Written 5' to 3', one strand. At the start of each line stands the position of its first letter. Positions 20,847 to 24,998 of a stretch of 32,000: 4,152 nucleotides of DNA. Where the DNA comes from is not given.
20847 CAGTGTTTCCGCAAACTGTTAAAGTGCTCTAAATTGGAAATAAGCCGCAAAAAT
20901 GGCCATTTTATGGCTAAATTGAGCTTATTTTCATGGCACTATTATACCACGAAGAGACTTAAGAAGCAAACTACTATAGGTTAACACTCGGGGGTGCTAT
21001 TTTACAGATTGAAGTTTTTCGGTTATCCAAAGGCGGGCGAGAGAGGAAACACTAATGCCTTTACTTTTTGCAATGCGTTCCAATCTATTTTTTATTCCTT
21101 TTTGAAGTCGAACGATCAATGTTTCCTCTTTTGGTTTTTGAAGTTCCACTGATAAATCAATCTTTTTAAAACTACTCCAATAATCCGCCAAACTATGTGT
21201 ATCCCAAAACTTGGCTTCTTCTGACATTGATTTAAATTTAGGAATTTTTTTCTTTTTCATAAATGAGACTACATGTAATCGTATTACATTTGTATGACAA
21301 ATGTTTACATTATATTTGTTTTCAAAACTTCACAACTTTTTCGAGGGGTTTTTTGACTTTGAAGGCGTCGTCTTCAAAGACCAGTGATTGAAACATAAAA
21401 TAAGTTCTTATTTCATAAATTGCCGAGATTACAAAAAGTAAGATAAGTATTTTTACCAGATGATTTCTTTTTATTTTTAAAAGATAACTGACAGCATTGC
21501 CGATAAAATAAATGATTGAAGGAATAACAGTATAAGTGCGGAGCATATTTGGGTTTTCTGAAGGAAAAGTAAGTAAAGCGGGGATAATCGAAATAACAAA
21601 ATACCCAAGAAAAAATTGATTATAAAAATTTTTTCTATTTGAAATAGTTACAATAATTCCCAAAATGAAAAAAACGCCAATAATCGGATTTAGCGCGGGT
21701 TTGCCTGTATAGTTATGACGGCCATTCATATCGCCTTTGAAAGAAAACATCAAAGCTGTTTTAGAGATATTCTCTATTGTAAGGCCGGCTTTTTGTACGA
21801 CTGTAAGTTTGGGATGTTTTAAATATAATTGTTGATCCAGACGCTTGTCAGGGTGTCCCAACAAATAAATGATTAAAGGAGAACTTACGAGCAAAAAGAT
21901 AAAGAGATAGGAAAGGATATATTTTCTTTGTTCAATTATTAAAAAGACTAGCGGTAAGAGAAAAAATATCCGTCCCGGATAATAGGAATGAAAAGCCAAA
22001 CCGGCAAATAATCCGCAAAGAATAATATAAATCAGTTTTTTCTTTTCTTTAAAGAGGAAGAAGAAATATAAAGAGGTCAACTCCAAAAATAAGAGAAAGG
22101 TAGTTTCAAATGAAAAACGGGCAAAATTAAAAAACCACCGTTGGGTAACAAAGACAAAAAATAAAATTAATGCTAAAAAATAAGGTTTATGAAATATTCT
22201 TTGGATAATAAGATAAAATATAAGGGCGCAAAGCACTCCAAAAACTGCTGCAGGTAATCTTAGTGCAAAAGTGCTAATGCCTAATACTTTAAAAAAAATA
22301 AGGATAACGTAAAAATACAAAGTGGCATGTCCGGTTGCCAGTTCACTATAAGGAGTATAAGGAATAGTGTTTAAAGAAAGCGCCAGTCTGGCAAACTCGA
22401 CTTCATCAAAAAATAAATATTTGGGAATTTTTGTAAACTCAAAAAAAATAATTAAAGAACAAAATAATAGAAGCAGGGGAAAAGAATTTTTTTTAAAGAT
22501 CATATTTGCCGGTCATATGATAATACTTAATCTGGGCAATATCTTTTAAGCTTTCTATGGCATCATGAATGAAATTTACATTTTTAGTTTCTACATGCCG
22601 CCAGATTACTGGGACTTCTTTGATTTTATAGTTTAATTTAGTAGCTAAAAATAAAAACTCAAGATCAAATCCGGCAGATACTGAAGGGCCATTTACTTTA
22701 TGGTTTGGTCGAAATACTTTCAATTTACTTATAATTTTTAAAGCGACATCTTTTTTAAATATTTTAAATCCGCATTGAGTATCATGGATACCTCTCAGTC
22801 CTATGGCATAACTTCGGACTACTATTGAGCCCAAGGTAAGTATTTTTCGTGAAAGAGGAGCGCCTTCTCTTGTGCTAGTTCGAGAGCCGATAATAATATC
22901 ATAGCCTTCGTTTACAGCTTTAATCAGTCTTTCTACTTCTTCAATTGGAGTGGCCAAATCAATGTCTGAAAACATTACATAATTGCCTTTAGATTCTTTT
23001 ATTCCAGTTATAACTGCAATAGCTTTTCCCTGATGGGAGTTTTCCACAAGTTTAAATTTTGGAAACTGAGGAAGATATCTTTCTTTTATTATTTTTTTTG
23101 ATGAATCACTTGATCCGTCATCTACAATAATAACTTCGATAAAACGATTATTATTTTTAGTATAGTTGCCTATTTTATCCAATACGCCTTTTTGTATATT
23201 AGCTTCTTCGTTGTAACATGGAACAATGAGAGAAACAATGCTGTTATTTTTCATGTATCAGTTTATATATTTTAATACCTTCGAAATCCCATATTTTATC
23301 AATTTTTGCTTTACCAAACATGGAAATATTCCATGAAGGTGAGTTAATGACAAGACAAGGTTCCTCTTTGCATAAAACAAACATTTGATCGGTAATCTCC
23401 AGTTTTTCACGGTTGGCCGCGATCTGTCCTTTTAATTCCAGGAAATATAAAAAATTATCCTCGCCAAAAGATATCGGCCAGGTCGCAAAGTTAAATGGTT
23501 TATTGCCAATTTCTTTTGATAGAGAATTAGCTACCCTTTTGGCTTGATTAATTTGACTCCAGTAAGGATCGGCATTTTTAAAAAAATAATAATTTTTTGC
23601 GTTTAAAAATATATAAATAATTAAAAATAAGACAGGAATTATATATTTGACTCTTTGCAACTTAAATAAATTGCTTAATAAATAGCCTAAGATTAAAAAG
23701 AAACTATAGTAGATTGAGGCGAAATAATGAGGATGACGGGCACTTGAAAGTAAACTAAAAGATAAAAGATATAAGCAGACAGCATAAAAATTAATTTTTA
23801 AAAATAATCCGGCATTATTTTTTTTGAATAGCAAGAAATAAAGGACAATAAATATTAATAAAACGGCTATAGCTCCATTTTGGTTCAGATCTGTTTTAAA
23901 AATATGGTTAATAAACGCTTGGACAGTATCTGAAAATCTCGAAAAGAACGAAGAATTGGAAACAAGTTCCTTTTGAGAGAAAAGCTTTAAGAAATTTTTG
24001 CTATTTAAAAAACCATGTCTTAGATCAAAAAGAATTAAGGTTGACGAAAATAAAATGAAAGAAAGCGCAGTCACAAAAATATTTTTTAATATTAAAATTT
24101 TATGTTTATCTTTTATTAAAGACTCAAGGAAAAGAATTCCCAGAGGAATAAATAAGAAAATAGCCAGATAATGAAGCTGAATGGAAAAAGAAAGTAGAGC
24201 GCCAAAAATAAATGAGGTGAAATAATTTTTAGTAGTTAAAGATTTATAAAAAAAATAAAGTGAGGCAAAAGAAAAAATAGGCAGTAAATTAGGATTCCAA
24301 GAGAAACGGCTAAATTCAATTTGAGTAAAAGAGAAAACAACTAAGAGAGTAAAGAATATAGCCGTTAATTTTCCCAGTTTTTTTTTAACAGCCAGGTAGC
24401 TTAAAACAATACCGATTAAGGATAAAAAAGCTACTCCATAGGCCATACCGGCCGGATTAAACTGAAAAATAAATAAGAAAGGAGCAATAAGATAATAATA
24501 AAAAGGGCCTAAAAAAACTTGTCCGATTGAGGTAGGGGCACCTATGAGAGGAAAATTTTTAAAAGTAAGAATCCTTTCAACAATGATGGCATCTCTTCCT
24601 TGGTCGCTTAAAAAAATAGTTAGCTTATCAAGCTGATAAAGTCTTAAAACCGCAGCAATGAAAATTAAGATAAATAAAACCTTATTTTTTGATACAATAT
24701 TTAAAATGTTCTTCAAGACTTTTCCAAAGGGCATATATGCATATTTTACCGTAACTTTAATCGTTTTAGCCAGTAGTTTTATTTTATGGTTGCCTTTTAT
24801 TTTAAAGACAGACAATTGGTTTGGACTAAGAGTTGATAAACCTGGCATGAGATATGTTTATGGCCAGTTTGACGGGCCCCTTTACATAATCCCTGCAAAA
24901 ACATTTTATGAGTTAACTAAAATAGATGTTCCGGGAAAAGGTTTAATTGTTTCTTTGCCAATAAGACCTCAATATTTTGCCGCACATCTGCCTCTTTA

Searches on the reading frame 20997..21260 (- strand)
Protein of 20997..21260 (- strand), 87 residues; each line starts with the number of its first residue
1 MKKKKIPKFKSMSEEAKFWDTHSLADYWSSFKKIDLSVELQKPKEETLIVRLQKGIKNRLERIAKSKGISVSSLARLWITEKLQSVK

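Call 11: search_protein_families(library=pfam, proteins=[window:20997-21260:-], max_evalue=0.01)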
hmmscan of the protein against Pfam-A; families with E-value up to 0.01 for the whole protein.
window:20997-21260:- (87 aa): 4 families
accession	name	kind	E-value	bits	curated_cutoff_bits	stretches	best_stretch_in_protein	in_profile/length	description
PF12441.14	CopG_antitoxin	-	2.1e-15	57.7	28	1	4-81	1-78/79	CopG antitoxin of type II toxin-antitoxin system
PF05778.17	Apo-CIII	-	2e-05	24.5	34.1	0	11-32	33-57/69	Apolipoprotein CIII (Apo-CIII)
PF19807.5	DUF6290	-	0.0022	18.6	27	1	47-83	3-39/72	Family of unknown function (DUF6290)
PF07878.17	RHH_5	-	0.0048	17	26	1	55-80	11-36/43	CopG-like RHH_1 or ribbon-helix-helix domain, RHH_5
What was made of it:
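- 20997..21260 (-): RHH (ribbon-helix-helix) gene of 87 aa, CopG/BrnA-type antitoxin family. No partner toxin gene is present. PF12441 E = 2.1e-15, 57.7 bits against cut-off 28 (call 11).
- Checked: The RHH gene 20997-21260 (-) matches PF12441 CopG_antitoxin, 57.7 bits against a cut-off of 28 (call 11).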

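Call 12: search_protein_families(library=ncbifam, proteins=[window:20997-21260:-], max_evalue=1)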
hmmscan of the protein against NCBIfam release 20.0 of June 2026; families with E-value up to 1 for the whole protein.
window:20997-21260:- (87 aa): 5 families
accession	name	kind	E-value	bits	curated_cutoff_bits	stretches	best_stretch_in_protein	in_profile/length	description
NF047399.1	BrnA_antitoxin_add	equivalog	0.00038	20.6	60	1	33-83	19-70/70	type II toxin-antitoxin system BrnA family antitoxin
NF046040.1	RelB_antitoxin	equivalog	0.00067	19.9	50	1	50-83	3-36/69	type II toxin-antitoxin system RelB family antitoxin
NF048017.1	antitoxin_RelB_like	equivalog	0.0034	17.6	50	1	51-84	1-34/70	type II toxin-antitoxin system RelB family antitoxin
TIGR00093.1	TIGR00093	subfamily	0.096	12.4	109.3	1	23-80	89-144/161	pseudouridine synthase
NF050811.1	RelB_ParD_antitoxin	subfamily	0.099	12.9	60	1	32-74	37-78/83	type II toxin-antitoxin system RelB/ParD family antitoxin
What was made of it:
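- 20997..21260 (-): NCBIfam BrnA and RelB models score only 20 bits, below their cut-offs (call 12).
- Closest known: CopG/BrnA-type ribbon-helix-helix antitoxins. Different: NCBIfam BrnA and RelB equivalog models are not reached: 20 bits against cut-offs of 50-60 (call 12).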

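Call 35: search_protein_families(library=phrogs, proteins=[window:20997-21260:-], max_evalue=1)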
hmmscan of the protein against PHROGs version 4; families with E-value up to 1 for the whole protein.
window:20997-21260:- (87 aa): 10 families
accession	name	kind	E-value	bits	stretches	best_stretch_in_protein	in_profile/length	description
phrog_582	-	transcription regulation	0.00065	21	1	39-85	51-97/105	Arc-like repressor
phrog_3431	-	transcription regulation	0.0095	16.7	1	48-81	21-54/67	Arc-like repressor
phrog_2737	-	unknown function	0.011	16.7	1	45-80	4-39/86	-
phrog_876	-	transcription regulation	0.015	15.8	1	41-79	63-101/239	transcriptional repressor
phrog_25971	-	unknown function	0.026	15.9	1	47-84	75-112/116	-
phrog_7325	-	transcription regulation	0.026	15.6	1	37-85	47-96/151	CopG-like transcriptional repressor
phrog_19583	-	unknown function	0.055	14.7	1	55-86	16-47/113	-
phrog_5333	-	unknown function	0.063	14.5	1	46-84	2-40/64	-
phrog_9151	-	moron, auxiliary metabolic gene and host takeover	0.18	13.1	1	37-84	63-110/119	HicB-like antitoxin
phrog_36180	-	unknown function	0.19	12.6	1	46-85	130-169/186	-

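Call 45: search_protein_families(library=padloc, proteins=[window:20997-21260:-], max_evalue=1)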
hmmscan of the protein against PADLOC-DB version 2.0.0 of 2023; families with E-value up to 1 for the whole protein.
window:20997-21260:- (87 aa): 0 families

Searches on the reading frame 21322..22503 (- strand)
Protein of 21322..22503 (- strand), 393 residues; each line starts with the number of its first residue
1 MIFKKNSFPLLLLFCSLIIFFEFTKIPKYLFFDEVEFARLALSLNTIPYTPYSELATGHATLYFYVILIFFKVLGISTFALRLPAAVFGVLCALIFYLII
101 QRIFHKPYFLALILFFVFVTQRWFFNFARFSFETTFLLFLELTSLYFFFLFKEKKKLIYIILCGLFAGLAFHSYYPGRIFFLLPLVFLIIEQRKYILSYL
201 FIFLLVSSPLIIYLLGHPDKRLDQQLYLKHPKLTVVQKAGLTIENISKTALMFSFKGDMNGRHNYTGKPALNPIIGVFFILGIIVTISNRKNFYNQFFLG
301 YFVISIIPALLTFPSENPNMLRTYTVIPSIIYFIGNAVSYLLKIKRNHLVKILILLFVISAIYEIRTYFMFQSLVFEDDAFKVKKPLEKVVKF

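Call 11: search_protein_families(library=pfam, proteins=[window:21322-22503:-], max_evalue=0.01)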
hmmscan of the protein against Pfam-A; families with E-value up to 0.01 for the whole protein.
window:21322-22503:- (393 aa): 1 family
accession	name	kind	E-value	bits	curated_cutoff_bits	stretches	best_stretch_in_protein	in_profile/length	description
PF13231.12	PMT_2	-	3.6e-13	50.5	26.1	1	59-212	2-159/160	Dolichyl-phosphate-mannose-protein mannosyltransferase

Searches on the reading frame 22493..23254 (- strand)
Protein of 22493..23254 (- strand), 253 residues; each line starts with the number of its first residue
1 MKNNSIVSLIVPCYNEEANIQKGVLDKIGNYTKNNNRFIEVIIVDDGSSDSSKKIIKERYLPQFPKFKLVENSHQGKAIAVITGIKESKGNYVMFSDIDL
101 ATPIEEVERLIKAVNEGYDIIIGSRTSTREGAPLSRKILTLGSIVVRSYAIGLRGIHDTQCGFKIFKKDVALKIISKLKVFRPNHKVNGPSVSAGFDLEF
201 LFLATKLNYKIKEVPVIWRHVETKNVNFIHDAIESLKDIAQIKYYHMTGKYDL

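Call 11: search_protein_families(library=pfam, proteins=[window:22493-23254:-], max_evalue=0.01)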
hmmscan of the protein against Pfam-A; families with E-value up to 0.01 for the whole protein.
window:22493-23254:- (253 aa): 2 families
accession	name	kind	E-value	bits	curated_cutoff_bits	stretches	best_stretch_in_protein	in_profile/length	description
PF00535.33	Glycos_transf_2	-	1.2e-26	94.1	23.3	1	8-171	1-164/168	Glycosyl transferase family 2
PF10111.15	Glyco_tranf_2_2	-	3.1e-06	27.3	27.3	1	8-112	1-104/276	Glycosyltransferase like family 2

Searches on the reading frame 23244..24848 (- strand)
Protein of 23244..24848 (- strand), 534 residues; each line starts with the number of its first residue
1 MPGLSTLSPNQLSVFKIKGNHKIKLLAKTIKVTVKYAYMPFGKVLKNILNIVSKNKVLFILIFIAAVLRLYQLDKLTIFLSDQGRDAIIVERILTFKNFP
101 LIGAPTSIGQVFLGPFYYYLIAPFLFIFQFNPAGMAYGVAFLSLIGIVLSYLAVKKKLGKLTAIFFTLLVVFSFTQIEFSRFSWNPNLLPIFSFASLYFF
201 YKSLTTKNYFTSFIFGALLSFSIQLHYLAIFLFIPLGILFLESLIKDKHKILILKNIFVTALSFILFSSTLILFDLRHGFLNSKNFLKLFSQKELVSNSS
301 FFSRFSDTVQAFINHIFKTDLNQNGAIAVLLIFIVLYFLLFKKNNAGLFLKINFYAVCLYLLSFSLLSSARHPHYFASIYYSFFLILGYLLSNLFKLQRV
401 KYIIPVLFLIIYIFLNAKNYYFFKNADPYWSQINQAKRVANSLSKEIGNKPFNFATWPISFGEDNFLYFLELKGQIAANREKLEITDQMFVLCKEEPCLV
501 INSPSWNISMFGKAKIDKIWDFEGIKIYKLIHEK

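Call 11: search_protein_families(library=pfam, proteins=[window:23244-24848:-], max_evalue=0.01)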
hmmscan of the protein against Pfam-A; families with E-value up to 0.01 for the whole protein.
window:23244-24848:- (534 aa): 2 families
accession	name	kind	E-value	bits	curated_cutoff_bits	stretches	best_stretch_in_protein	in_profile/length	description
PF13231.12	PMT_2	-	5.6e-06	27.1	26.1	1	115-268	4-155/160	Dolichyl-phosphate-mannose-protein mannosyltransferase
PF02366.24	PMT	-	0.00068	19.7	22.7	1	114-270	64-231/245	Dolichyl-phosphate-mannose-protein mannosyltransferase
